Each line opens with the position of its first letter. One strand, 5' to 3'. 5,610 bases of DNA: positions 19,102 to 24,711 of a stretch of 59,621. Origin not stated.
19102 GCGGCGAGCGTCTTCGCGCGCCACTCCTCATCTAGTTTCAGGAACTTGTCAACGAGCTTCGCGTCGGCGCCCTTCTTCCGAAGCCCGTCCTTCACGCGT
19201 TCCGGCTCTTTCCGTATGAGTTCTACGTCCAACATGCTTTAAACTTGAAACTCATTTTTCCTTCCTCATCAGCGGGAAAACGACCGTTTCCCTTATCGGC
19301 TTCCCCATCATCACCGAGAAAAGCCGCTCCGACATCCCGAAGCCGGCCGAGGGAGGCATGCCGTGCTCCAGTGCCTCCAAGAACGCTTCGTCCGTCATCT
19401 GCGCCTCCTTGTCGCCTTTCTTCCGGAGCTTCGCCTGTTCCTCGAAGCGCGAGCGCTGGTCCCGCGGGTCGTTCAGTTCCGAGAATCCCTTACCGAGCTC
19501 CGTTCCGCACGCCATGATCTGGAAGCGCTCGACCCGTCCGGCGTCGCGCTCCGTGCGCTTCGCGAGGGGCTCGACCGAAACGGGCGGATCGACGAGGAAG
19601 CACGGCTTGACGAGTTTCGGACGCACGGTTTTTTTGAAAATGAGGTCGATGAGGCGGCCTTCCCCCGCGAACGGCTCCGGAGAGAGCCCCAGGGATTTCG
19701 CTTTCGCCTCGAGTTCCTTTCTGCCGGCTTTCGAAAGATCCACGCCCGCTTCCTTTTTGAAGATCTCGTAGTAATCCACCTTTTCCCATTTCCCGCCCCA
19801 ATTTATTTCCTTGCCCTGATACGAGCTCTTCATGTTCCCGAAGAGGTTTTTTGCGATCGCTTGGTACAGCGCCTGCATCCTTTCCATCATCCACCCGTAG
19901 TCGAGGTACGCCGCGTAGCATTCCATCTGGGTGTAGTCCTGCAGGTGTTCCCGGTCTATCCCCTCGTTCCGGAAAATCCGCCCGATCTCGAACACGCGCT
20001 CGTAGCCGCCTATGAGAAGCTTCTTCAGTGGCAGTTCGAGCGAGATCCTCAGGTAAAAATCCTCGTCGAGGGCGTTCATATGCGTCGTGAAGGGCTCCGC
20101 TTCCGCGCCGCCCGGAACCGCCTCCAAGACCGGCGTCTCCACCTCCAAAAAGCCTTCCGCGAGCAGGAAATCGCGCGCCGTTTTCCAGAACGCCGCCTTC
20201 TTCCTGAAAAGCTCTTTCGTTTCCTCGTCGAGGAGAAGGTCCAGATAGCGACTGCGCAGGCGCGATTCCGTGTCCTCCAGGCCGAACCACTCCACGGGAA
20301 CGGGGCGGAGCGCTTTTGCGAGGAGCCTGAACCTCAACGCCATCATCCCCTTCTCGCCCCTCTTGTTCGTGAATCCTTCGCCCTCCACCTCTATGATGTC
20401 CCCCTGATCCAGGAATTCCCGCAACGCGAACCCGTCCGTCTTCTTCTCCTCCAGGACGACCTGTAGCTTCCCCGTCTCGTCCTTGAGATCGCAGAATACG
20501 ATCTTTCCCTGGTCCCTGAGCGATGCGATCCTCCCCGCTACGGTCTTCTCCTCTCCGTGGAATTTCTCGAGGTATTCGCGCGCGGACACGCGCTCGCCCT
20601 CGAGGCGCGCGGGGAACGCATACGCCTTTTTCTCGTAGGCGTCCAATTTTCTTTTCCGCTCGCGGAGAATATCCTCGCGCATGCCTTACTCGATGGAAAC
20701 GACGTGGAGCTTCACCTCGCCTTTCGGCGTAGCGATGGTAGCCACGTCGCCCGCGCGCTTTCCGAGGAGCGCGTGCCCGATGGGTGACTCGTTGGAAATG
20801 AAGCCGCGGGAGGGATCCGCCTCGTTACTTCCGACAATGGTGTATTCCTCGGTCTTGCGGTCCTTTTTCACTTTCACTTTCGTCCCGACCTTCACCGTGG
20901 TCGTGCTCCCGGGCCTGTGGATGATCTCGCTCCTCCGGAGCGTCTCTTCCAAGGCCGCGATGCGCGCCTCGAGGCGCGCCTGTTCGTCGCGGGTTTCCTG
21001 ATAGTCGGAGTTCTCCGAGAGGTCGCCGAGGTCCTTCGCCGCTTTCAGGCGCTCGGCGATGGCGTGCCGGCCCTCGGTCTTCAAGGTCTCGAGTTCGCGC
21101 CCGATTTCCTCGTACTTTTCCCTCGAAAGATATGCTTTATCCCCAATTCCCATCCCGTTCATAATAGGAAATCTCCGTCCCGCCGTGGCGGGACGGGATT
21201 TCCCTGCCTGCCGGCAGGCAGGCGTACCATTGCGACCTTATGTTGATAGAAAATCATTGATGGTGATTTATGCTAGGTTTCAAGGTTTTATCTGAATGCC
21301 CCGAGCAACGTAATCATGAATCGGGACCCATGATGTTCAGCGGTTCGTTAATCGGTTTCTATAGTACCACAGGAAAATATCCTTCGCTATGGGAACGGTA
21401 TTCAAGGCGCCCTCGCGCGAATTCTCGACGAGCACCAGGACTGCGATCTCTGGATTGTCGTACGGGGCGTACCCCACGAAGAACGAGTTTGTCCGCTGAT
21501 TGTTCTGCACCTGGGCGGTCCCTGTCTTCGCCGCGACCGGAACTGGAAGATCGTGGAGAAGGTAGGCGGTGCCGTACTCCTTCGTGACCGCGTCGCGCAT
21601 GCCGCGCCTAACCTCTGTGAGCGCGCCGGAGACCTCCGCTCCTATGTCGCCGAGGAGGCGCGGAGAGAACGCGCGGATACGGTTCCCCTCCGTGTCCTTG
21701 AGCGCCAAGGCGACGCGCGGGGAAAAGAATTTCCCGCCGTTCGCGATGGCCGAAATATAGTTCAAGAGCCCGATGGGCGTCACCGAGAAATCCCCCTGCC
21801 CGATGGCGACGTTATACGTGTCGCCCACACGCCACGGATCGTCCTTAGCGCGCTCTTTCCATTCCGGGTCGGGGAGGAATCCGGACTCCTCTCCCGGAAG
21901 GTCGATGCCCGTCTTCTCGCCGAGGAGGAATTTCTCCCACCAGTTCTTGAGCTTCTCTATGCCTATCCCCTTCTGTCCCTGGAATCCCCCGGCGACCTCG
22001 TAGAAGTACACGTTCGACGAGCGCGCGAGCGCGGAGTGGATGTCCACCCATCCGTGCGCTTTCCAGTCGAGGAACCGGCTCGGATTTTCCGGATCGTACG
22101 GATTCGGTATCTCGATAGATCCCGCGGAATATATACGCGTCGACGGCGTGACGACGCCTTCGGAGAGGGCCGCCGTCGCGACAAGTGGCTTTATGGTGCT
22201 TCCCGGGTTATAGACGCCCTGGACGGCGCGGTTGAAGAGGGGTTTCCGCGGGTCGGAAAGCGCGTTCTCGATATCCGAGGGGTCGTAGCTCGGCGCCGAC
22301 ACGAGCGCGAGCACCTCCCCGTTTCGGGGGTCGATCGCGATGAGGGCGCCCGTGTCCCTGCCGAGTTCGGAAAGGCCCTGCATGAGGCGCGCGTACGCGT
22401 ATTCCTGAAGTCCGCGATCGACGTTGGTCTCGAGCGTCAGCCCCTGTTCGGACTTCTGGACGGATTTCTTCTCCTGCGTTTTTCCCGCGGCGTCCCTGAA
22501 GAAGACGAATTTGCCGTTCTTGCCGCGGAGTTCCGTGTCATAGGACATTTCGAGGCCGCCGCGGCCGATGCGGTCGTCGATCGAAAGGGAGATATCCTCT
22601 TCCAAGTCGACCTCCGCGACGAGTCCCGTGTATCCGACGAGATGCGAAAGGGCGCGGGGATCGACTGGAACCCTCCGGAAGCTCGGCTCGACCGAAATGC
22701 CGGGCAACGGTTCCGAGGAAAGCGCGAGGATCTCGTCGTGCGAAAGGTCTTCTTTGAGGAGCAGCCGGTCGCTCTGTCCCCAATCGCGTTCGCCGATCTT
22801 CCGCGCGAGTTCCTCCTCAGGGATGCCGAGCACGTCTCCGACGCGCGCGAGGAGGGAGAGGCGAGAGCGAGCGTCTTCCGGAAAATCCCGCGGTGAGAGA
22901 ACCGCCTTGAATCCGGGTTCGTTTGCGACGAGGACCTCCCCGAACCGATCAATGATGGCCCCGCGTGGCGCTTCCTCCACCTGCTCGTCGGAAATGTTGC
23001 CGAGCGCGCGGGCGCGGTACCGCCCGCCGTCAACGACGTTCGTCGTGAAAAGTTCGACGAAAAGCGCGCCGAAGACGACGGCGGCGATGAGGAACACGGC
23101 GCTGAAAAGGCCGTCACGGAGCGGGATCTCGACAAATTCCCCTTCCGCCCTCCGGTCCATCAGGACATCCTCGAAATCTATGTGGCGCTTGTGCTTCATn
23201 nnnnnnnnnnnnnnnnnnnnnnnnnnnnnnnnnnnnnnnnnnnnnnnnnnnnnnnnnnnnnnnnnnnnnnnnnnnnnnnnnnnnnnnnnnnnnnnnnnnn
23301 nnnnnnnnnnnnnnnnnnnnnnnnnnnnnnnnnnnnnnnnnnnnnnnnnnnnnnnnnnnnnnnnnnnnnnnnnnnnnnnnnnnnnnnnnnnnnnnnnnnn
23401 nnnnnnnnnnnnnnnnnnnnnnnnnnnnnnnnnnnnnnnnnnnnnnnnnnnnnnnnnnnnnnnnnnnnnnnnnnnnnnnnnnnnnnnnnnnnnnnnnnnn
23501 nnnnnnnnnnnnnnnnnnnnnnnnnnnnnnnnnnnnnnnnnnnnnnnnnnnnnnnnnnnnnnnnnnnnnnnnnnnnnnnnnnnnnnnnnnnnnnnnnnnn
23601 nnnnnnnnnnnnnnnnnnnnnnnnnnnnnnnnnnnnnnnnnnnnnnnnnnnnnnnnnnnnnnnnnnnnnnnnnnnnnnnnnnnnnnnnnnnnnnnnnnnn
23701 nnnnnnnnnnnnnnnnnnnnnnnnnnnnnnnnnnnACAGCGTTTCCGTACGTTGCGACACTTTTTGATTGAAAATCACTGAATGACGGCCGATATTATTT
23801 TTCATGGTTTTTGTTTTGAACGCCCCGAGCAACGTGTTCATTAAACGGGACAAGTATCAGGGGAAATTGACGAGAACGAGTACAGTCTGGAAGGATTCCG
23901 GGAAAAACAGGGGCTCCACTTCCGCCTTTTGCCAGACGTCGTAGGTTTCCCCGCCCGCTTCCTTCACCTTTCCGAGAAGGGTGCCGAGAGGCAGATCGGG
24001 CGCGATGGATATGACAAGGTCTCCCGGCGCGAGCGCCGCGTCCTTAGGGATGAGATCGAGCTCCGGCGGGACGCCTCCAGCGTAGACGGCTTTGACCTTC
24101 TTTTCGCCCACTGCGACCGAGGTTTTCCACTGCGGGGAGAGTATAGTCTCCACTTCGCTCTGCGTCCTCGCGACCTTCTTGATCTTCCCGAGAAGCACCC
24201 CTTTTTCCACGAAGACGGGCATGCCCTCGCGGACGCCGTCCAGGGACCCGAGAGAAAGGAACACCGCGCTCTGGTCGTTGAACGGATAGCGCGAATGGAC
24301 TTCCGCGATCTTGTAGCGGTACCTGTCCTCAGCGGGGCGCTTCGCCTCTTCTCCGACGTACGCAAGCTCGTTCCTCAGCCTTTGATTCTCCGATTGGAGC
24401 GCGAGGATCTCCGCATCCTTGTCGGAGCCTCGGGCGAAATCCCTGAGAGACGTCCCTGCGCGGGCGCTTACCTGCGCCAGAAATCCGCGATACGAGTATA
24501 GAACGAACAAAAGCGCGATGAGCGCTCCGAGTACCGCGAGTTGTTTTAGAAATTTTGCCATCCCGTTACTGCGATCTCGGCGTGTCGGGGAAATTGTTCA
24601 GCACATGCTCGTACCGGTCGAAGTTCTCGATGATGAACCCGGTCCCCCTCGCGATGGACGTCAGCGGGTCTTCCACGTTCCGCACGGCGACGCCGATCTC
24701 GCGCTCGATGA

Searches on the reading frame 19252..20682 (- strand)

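Call 81: search_protein_families(library=pfam, proteins=[window:19252-20682:-], max_evalue=0.00001)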
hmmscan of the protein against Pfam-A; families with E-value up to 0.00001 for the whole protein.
window:19252-20682:- (476 aa): 3 families
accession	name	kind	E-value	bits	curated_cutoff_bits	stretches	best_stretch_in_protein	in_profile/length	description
PF00152.25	tRNA-synt_2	-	3.7e-66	223.7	25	1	138-472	2-307/308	tRNA synthetases class II (D, K and N)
PF01336.31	tRNA_anti-codon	-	3.1e-14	53.1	27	1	47-120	2-74/75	OB-fold nucleic acid binding domain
PF01409.25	tRNA-synt_2d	-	2.4e-06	27.6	19.8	1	229-284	104-157/246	tRNA synthetases class II core domain (F)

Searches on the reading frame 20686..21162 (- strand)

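Call 81: search_protein_families(library=pfam, proteins=[window:20686-21162:-], max_evalue=0.00001)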
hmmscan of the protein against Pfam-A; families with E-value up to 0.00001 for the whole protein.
window:20686-21162:- (158 aa): 2 families
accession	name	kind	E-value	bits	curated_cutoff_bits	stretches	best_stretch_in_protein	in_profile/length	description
PF01272.25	GreA_GreB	-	2.8e-24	85.3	26.9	1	87-158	3-76/77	Transcription elongation factor, GreA/GreB, C-term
PF03449.20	GreA_GreB_N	-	1.4e-20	73.7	24.5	1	11-80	2-71/71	Transcription elongation factor, N-terminal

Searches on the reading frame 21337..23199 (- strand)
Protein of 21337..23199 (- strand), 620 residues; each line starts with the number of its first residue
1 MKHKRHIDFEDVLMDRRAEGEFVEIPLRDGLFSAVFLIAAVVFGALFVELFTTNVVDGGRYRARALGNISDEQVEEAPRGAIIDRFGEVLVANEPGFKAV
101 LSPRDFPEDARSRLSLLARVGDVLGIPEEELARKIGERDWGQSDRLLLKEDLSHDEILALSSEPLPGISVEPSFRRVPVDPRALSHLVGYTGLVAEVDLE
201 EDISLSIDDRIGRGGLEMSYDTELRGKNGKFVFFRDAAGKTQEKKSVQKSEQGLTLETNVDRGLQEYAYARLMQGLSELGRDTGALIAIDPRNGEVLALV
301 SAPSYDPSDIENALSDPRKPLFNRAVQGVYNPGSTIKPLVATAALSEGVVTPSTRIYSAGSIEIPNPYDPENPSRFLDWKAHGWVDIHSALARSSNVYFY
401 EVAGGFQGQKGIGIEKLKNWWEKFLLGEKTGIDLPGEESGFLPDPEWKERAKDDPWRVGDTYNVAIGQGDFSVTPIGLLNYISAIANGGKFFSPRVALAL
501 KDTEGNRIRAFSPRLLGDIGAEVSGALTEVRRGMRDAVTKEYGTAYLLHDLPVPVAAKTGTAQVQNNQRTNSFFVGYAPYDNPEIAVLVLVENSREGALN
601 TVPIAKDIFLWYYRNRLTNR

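Call 81: search_protein_families(library=pfam, proteins=[window:21337-23199:-], max_evalue=0.00001)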
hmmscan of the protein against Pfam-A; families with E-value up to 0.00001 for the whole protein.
window:21337-23199:- (620 aa): 2 families
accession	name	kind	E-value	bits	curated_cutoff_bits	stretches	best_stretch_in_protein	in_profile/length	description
PF00905.27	Transpeptidase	-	4.7e-61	207.1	22.1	1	284-609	1-298/299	Penicillin binding protein transpeptidase domain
PF03717.20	PBP_dimer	-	1.1e-27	98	24.4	1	75-243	2-177/180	Penicillin-binding Protein dimerisation domain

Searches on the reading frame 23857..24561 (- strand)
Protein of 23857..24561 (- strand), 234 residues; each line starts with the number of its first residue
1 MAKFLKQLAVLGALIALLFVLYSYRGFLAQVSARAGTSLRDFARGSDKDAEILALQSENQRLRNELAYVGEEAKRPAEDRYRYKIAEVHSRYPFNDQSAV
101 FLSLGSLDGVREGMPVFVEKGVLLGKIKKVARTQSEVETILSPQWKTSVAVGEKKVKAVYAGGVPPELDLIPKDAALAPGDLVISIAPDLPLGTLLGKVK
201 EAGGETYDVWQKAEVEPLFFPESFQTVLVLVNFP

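Call 81: search_protein_families(library=pfam, proteins=[window:23857-24561:-], max_evalue=0.00001)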
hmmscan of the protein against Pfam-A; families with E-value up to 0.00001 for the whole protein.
window:23857-24561:- (234 aa): 1 family
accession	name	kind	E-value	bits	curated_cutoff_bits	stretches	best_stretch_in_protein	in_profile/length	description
PF04085.20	MreC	-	1.6e-19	70.6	28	1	91-230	4-146/147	Rod shape-determining protein MreC, barrel core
